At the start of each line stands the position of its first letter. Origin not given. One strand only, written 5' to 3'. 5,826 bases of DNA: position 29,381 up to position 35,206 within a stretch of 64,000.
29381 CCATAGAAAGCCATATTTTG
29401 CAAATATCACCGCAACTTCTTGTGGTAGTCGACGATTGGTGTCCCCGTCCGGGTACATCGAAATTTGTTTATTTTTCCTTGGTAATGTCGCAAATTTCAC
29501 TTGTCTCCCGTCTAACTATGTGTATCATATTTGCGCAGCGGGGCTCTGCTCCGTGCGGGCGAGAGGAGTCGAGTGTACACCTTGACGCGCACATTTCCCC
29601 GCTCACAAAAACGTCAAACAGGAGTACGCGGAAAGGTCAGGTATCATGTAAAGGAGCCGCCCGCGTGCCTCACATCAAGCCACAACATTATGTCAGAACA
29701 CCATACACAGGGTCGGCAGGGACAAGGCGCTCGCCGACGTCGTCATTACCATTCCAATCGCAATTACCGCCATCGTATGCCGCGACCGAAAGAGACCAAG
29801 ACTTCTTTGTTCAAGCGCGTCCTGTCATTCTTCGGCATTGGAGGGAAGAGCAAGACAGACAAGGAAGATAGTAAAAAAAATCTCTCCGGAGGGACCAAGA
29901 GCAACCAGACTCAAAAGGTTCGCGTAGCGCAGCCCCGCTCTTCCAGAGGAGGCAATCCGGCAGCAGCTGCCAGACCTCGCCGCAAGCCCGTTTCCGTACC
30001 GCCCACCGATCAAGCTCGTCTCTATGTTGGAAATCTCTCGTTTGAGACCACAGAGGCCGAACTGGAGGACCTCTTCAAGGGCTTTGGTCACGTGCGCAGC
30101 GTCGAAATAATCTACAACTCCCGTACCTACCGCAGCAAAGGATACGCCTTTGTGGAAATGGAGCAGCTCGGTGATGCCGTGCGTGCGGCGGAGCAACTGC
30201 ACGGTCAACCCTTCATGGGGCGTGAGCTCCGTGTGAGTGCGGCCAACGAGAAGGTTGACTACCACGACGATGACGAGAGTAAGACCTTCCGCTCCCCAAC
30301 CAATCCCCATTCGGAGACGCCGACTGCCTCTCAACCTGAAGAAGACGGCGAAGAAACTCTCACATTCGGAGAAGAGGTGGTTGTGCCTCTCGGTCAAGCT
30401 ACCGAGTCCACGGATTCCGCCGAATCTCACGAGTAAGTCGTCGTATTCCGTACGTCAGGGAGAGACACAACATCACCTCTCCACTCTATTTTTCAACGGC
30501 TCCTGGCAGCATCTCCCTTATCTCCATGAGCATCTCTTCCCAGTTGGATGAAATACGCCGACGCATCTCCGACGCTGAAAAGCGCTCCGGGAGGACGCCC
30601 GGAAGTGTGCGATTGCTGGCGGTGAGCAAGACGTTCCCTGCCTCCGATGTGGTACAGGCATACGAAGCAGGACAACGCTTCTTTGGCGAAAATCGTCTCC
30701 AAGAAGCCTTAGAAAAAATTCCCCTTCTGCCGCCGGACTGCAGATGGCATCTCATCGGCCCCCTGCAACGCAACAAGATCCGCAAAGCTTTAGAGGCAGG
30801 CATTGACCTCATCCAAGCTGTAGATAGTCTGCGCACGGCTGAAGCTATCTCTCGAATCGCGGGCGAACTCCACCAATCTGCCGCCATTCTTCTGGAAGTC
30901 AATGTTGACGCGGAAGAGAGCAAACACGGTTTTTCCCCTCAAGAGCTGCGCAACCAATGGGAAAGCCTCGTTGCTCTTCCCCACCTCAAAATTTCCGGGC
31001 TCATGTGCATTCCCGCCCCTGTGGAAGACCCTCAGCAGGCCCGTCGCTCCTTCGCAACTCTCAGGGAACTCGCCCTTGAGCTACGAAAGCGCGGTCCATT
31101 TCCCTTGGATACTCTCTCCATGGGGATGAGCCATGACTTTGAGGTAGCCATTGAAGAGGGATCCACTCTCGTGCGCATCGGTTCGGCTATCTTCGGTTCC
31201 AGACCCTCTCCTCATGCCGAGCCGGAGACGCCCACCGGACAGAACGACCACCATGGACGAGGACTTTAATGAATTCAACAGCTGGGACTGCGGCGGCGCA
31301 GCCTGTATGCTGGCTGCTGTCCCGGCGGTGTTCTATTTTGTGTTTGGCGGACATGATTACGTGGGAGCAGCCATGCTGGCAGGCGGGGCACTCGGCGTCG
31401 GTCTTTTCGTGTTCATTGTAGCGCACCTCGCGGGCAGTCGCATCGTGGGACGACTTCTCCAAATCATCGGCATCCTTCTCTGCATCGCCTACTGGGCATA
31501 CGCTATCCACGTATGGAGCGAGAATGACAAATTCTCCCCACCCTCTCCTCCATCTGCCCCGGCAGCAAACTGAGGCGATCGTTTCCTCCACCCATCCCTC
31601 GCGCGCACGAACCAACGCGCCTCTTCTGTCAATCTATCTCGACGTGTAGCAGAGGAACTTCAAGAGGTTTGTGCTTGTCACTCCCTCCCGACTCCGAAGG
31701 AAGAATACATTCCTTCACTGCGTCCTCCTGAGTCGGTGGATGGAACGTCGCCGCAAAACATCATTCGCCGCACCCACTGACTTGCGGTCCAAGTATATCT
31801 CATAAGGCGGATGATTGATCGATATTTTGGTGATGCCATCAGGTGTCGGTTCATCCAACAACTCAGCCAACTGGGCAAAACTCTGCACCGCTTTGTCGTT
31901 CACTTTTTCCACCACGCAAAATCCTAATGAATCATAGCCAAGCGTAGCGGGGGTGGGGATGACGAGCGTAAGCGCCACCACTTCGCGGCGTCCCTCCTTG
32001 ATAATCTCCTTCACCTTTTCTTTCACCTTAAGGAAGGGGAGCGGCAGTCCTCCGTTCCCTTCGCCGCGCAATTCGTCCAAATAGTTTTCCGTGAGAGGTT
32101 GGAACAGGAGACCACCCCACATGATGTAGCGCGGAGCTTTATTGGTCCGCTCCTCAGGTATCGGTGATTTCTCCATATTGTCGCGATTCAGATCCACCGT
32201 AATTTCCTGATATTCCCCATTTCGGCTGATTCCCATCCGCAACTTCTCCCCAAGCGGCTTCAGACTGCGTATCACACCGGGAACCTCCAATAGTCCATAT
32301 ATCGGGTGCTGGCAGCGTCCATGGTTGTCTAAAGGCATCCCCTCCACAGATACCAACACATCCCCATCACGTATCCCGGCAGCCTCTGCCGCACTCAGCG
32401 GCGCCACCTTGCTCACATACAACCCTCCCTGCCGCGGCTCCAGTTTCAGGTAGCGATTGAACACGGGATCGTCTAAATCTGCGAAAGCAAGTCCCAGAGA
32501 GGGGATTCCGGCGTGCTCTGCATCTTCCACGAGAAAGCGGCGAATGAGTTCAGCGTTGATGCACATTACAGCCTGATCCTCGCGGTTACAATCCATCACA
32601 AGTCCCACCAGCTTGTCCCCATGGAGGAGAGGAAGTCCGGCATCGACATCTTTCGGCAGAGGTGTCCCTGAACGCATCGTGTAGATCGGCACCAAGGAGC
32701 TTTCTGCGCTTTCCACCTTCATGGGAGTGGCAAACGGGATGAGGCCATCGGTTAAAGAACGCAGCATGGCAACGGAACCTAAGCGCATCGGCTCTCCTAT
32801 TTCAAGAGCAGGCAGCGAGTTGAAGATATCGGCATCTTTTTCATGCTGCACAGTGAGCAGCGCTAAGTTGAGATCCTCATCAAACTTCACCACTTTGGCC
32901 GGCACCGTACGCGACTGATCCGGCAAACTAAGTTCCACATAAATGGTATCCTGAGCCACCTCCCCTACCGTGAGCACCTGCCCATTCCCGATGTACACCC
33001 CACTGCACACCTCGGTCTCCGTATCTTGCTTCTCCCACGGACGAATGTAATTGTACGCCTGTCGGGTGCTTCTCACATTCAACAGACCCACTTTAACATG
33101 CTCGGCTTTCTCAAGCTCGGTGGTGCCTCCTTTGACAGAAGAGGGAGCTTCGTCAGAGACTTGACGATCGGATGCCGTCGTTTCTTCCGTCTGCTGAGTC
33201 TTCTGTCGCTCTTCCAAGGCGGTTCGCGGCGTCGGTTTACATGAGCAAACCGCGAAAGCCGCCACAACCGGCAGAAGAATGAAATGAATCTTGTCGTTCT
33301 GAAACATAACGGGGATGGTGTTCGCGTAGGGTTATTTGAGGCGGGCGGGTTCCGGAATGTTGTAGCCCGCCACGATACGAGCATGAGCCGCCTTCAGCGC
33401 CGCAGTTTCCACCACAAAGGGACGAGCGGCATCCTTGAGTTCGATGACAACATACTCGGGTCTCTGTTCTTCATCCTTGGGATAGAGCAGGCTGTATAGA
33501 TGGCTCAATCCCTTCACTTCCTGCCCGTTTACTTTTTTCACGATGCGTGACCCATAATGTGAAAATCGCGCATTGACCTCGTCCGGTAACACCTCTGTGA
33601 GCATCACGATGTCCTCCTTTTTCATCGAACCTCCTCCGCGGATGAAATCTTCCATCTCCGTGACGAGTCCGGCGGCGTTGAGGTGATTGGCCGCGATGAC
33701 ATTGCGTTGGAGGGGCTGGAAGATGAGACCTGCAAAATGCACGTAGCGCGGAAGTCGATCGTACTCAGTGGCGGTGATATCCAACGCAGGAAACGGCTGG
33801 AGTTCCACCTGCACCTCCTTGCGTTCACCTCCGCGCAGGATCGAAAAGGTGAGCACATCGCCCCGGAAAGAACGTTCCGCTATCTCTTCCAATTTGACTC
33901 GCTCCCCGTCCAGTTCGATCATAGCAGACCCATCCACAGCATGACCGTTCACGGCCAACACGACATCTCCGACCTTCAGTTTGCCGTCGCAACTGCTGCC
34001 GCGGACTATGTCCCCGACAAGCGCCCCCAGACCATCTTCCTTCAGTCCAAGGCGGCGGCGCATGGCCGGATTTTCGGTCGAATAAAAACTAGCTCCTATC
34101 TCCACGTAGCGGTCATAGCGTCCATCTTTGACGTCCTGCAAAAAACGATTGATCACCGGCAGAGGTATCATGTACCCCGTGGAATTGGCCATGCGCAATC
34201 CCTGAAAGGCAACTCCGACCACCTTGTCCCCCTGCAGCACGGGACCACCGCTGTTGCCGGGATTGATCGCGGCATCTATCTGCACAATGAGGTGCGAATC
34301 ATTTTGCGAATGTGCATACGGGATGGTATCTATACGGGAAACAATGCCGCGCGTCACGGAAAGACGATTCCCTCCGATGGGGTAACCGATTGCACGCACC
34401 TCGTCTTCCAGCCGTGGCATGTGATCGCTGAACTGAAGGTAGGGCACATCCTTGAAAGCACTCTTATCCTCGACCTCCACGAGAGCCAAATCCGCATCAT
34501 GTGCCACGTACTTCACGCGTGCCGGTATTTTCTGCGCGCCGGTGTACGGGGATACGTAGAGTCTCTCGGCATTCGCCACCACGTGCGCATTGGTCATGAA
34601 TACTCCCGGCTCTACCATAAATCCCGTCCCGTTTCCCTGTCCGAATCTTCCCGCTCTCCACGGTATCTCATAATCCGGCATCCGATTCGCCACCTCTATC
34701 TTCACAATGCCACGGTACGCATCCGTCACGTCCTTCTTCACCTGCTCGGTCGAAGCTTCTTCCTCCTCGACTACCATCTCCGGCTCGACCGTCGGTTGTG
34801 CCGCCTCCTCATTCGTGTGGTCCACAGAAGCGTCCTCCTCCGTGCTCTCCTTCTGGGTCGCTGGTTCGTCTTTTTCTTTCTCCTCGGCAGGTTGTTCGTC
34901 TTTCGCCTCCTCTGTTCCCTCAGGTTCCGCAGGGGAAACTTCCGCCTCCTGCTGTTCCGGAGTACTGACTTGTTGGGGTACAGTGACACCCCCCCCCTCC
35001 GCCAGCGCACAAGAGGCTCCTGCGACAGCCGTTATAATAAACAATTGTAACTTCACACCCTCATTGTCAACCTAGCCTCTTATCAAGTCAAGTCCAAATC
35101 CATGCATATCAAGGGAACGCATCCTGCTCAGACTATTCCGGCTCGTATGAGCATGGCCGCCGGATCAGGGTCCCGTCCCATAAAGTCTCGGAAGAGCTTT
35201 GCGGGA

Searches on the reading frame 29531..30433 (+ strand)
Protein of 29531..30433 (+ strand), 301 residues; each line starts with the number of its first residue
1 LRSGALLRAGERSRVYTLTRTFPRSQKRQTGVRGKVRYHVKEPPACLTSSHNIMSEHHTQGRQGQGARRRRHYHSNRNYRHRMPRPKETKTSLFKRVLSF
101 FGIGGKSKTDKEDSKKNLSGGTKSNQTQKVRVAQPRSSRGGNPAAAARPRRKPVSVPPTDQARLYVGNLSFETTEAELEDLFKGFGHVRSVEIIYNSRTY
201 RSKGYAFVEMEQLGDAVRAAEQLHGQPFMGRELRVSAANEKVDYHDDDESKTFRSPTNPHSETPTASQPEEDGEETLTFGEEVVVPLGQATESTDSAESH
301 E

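Call 22: search_protein_families(library=pfam, proteins=[window:29531-30433:+], max_evalue=0.0001)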
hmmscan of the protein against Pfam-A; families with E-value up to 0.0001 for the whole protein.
window:29531-30433:+ (301 aa): 1 family
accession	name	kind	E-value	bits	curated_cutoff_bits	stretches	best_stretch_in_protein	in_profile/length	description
PF00076.28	RRM_1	-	1.6e-21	76.4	20.7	1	164-234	1-70/70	RNA recognition motif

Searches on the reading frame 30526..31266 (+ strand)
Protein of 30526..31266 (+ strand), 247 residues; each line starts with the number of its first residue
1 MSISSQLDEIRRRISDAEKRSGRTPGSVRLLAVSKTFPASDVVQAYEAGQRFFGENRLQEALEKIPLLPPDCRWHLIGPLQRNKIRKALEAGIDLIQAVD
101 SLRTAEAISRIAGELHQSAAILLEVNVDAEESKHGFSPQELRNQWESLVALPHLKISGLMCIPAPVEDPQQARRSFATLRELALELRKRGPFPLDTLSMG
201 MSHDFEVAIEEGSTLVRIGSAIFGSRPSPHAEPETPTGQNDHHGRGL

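Call 22: search_protein_families(library=pfam, proteins=[window:30526-31266:+], max_evalue=0.0001)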
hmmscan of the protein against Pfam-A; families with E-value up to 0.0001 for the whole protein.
window:30526-31266:+ (247 aa): 1 family
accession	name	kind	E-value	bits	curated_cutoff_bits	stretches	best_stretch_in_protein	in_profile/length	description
PF01168.26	Ala_racemase_N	-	2.3e-29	103.1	24.1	1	7-227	3-220/220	Alanine racemase, N-terminal domain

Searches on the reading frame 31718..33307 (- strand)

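Call 22: search_protein_families(library=pfam, proteins=[window:31718-33307:-], max_evalue=0.0001)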
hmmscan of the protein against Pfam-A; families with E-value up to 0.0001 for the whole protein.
window:31718-33307:- (530 aa): 5 families
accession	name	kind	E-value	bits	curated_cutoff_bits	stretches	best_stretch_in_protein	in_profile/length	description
PF17815.7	PDZ_3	-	3.6e-20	72.6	22.8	1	383-525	1-140/145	PDZ domain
PF17820.7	PDZ_6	-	4.4e-08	33.2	27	1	298-326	2-30/54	PDZ domain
PF00595.29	PDZ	-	2.3e-06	28.3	23.2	1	293-330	24-61/81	PDZ domain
PF13180.12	PDZ_2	-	2.9e-06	27.9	27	1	269-372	1-79/80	PDZ domain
PF13365.12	Trypsin_2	-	1.1e-05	26.7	27.6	1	101-180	1-84/144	Trypsin-like peptidase domain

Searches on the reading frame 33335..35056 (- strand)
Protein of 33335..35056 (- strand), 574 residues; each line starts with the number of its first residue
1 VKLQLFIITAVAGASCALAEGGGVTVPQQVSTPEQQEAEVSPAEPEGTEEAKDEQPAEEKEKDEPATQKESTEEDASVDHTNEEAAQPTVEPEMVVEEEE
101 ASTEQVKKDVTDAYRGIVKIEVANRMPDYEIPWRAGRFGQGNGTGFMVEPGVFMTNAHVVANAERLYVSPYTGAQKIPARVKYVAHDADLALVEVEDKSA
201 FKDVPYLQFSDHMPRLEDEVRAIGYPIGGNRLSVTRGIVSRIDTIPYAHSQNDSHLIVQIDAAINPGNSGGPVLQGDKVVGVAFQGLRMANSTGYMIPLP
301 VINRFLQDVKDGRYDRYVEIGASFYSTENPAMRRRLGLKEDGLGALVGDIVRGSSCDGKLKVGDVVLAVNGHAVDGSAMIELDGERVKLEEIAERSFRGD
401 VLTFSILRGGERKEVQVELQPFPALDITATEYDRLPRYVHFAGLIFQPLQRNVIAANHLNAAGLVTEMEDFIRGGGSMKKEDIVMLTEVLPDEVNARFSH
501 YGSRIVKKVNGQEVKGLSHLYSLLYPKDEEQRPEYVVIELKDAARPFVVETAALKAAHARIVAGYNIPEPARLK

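Call 22: search_protein_families(library=pfam, proteins=[window:33335-35056:-], max_evalue=0.0001)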
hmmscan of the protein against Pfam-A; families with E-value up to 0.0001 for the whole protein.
window:33335-35056:- (574 aa): 4 families
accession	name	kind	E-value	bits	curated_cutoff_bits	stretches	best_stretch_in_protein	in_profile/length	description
PF13365.12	Trypsin_2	-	1.3e-26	94.5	27.6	1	143-282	1-144/144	Trypsin-like peptidase domain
PF17815.7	PDZ_3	-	2.4e-23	83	22.8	1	429-570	3-141/145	PDZ domain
PF00089.32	Trypsin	-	2.8e-14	53.9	20.6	1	127-298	8-212/220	Trypsin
PF13180.12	PDZ_2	-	4.7e-08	33.6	27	1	320-419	3-80/80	PDZ domain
